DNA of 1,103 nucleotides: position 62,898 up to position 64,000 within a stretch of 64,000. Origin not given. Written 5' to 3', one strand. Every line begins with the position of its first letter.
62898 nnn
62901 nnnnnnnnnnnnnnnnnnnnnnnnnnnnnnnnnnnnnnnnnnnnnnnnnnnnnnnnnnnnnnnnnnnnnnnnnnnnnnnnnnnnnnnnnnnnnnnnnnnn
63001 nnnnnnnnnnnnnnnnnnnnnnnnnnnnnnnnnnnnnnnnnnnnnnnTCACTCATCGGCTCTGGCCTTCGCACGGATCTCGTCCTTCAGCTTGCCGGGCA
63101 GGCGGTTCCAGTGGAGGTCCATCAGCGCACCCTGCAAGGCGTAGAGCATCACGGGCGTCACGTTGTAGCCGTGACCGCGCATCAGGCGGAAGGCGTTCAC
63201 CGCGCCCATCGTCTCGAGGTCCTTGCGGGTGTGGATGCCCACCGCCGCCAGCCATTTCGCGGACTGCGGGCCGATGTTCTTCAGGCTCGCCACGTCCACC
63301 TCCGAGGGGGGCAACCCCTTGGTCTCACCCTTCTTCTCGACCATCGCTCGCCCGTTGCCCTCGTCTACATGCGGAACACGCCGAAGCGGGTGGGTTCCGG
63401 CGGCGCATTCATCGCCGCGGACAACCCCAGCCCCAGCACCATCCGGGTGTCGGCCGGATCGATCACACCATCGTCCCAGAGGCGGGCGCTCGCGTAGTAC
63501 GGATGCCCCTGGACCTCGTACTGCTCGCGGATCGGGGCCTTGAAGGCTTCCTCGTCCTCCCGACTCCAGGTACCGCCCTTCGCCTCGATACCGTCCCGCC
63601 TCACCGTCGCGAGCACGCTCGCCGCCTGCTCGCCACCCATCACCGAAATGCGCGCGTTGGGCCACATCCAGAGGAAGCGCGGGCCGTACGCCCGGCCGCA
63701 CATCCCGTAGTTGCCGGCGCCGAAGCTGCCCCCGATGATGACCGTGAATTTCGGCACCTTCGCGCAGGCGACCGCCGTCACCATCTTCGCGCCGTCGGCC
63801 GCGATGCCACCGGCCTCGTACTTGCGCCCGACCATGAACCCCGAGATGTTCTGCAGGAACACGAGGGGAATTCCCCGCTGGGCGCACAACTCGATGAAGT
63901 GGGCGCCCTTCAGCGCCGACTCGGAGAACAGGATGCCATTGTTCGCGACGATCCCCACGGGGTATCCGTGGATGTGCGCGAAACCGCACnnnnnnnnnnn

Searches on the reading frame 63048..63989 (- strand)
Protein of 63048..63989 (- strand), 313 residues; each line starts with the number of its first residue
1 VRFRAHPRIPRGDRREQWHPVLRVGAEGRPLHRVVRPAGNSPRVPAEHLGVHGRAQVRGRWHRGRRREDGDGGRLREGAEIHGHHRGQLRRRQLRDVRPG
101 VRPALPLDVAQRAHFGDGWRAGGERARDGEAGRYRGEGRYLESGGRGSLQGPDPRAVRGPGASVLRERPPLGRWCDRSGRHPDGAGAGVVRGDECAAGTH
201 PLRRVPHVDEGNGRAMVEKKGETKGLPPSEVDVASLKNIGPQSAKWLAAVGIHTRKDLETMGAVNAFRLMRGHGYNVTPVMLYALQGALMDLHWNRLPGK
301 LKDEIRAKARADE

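Call 79: search_protein_families(library=pfam, proteins=[window:63048-63989:-], max_evalue=0.0001)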
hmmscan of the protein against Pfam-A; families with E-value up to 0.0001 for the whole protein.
window:63048-63989:- (313 aa): 1 family
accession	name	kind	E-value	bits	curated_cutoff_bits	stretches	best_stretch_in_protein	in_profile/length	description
PF04994.19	TfoX_C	-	3.4e-21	75.6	23.1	1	233-308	5-80/81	TfoX C-terminal domain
